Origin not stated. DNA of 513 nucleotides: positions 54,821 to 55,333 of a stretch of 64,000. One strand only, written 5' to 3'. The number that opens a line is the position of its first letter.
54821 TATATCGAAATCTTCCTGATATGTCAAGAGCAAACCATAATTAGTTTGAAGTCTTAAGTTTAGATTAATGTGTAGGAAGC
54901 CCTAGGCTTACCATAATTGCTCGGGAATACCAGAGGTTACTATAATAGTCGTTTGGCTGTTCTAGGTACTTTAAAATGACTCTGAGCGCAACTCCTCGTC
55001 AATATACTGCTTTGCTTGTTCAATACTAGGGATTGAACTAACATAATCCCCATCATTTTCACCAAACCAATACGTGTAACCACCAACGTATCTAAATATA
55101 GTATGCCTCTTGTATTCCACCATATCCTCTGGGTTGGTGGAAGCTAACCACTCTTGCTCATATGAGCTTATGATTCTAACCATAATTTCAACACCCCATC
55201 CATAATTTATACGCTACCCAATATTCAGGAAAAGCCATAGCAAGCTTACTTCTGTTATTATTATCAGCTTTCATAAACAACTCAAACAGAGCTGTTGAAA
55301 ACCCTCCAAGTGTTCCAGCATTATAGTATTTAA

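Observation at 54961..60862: Two diverged copies of a 25-nt element (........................) bracket a 5.9-kb atypical segment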

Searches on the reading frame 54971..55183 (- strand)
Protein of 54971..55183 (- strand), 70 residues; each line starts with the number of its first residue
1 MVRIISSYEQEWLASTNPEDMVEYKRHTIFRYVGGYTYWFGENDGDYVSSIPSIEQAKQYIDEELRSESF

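Call 9: search_protein_families(library=phrogs, proteins=[window:54971-55183:-], max_evalue=0.01)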
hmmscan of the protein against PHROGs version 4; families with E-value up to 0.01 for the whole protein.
window:54971-55183:- (70 aa): 0 families
